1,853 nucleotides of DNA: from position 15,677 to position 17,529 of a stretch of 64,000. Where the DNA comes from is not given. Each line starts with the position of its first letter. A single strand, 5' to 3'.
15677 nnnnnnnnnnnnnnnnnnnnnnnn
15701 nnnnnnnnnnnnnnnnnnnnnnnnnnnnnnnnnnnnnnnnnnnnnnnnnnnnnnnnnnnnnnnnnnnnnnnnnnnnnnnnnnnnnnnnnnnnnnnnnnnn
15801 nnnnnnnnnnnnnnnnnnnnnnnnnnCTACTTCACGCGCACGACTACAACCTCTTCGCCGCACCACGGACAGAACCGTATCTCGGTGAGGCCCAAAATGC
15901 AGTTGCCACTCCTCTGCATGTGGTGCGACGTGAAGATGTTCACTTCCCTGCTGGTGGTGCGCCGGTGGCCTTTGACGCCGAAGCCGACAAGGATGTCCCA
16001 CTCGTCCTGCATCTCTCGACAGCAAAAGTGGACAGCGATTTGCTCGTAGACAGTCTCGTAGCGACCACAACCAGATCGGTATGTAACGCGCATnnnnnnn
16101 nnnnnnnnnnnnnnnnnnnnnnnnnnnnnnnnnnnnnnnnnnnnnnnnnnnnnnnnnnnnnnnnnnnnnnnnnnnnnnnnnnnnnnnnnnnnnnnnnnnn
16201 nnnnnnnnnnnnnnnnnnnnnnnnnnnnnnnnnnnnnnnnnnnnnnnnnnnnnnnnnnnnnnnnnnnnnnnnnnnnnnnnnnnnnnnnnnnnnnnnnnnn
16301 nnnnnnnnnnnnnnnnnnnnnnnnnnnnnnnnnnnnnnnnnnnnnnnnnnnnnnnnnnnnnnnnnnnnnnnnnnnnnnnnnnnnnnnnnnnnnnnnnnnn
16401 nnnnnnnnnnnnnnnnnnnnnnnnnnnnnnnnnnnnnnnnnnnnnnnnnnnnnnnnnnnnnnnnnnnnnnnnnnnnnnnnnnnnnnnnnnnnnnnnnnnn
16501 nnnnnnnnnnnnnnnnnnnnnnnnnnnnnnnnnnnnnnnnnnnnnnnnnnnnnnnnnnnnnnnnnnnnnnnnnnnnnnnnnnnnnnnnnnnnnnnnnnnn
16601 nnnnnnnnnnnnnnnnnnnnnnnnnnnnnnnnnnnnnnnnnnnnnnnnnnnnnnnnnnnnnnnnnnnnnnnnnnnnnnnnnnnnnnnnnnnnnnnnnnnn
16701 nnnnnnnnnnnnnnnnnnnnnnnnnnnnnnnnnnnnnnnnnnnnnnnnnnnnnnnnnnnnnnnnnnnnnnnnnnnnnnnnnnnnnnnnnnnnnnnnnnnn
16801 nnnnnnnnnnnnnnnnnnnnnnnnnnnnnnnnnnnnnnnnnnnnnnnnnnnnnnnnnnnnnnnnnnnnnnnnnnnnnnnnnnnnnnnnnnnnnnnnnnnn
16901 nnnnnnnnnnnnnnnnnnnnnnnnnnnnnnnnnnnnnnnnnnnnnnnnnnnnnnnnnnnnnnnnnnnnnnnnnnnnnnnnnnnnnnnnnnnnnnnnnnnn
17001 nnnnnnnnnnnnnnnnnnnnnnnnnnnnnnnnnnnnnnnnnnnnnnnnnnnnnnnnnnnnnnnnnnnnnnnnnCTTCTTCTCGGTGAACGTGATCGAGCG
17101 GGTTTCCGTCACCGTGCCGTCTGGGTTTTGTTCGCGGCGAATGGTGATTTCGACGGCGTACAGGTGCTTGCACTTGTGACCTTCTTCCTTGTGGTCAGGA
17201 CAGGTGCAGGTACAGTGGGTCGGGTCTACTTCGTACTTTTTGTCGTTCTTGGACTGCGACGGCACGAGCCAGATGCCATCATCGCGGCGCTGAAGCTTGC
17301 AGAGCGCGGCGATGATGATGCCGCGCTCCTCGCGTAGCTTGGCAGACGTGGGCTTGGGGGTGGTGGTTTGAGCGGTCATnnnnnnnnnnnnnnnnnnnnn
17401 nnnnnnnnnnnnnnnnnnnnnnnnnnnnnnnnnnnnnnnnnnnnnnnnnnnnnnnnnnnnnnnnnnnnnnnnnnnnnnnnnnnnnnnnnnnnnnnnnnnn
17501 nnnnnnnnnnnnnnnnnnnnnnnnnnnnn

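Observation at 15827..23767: Two inverted, diverged copies of a SWIM-zinc-finger DDE transposase + divergent RHH module flank a kinase-containing cargo (composite-transposon-like)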

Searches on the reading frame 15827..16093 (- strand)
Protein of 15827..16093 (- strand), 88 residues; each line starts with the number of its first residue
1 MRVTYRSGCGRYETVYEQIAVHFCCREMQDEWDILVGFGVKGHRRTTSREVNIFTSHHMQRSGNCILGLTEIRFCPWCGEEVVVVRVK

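Call 40: search_protein_families(library=padloc, proteins=[window:15827-16093:-], max_evalue=0.01)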
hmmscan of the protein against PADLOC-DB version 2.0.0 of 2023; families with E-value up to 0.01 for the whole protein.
window:15827-16093:- (88 aa): 0 families

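Call 41: search_protein_families(library=pfam, proteins=[window:15827-16093:-], max_evalue=0.1)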
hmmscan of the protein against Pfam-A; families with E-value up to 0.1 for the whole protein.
window:15827-16093:- (88 aa): 2 families
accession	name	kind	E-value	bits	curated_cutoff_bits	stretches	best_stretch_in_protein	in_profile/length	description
PF24460.1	DUF7575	-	0.002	17.9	28.5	1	71-82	16-27/28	Domain of unknown function (DUF7575)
PF22400.1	DUF6980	-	0.031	14.9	27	0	49-82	25-62/99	Domain of unknown function (DUF6980)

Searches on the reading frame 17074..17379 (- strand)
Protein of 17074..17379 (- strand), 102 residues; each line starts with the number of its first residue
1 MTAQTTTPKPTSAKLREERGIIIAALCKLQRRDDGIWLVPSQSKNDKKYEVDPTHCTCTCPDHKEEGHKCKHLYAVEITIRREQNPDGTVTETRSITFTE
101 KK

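Call 66: search_protein_representatives(protein=window:17074-17379:-)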
Query: 102 residues. Proteins with E-value up to 0.001 (for the whole library): 1141; up to 1e-10: 301; up to 1e-30: 0. The best 150 are listed.
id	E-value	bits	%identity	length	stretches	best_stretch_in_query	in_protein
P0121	4.9e-30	120.0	66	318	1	15-102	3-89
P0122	2.9e-29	117.5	67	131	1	16-102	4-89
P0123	1.0e-28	115.8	71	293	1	16-101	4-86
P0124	4.6e-28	113.7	62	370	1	15-102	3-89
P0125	6.7e-28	113.1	67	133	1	15-101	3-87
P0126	7.0e-28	113.1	67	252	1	15-102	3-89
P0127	7.4e-28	113.0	67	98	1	15-90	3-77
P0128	1.2e-27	112.4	66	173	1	15-101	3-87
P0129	1.4e-27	112.1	64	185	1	15-102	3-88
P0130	1.8e-27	111.8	60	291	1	15-102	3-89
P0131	3.7e-27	110.8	61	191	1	15-102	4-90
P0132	3.8e-27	110.7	61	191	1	15-102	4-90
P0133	5.0e-27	110.3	57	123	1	14-101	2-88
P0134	1.4e-25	105.7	62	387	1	15-102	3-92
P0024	3.8e-25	104.3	62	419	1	16-102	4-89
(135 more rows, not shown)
